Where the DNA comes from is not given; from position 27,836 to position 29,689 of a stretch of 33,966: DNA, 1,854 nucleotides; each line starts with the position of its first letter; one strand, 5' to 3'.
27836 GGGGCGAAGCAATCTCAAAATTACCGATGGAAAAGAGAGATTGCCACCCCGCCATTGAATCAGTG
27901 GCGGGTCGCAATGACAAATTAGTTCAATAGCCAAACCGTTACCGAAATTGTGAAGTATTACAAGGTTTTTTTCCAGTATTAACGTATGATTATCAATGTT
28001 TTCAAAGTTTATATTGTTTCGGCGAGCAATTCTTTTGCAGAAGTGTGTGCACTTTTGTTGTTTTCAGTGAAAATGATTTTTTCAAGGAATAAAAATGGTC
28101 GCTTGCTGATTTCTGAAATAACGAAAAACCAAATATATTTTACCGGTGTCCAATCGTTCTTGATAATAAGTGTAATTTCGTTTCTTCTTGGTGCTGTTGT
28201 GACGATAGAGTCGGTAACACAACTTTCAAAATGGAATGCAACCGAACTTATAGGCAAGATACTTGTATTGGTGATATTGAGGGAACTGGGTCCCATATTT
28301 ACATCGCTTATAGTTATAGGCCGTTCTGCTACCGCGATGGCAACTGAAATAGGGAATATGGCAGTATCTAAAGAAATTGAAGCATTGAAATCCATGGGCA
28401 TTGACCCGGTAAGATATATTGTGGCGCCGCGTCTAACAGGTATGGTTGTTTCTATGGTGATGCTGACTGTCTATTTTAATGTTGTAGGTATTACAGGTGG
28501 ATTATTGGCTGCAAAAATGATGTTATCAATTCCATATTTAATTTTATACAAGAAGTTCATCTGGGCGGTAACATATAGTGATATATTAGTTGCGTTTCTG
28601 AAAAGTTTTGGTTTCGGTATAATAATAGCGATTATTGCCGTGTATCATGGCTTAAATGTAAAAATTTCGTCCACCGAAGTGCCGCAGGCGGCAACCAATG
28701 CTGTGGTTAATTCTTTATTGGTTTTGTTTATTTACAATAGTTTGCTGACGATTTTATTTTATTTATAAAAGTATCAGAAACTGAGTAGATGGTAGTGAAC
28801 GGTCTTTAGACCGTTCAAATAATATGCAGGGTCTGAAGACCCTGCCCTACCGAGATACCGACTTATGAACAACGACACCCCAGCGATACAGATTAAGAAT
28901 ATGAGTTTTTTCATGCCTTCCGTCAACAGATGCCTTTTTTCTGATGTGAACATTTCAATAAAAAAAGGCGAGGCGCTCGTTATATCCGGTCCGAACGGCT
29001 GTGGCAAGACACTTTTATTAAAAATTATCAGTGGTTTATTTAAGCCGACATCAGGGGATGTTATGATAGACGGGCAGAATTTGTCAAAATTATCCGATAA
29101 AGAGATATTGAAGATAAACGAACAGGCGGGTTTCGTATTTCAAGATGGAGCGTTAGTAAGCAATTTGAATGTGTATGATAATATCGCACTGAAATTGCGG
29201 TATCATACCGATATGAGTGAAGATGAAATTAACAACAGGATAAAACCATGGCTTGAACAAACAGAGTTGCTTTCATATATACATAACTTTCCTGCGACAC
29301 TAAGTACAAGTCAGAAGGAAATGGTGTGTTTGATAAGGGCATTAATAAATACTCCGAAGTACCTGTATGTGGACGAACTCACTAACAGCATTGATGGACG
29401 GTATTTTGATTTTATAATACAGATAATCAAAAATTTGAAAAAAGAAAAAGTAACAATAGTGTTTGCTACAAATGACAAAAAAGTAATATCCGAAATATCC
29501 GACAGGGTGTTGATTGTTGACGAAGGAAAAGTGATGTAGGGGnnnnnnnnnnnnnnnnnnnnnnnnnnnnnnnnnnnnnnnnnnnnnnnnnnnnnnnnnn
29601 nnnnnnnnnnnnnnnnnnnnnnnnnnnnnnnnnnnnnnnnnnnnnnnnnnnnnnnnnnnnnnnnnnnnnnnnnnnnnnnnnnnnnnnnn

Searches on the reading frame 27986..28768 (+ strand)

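Call 32: search_protein_families(library=pfam, max_evalue=0.001, proteins=[window:27986-28768:+])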
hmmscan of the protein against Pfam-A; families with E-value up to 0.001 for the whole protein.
window:27986-28768:+ (260 aa): 1 family
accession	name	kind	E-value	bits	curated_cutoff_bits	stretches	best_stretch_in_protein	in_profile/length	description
PF02405.21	MlaE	-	1.5e-64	217.9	22.5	1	48-257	3-212/212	Permease MlaE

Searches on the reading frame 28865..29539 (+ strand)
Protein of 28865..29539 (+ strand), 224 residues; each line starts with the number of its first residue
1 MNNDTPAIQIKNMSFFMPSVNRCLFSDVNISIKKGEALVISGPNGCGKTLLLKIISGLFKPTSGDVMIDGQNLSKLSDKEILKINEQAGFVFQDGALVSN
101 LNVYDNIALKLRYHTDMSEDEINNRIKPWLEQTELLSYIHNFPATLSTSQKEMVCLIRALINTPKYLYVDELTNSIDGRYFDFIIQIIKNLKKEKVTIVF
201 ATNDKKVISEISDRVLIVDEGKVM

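Call 33: search_protein_families(library=pfam, max_evalue=0.001, proteins=[window:28865-29539:+])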
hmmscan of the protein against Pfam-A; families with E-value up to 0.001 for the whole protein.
window:28865-29539:+ (224 aa): 6 families
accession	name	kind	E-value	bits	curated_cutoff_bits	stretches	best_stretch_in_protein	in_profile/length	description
PF00005.33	ABC_tran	-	6.1e-29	101.8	25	1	26-174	2-137/137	ABC transporter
PF13304.12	AAA_21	-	6.4e-07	30.2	27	0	39-82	3-63/304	AAA domain, putative AbiEii toxin, Type IV TA system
PF13175.12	AAA_15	-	2.8e-05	24.3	32.1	1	25-207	14-150/374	AAA ATPase domain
PF03215.21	Rad17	-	4.7e-05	23.9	23.8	1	33-121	43-126/186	Rad17 P-loop domain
PF00004.35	AAA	-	0.00011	23.1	21.2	0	39-209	2-115/131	ATPase family associated with various cellular activities (AAA)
PF02463.25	SMC_N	-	0.00016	21.6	40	1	37-207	26-202/220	RecF/RecN/SMC N terminal domain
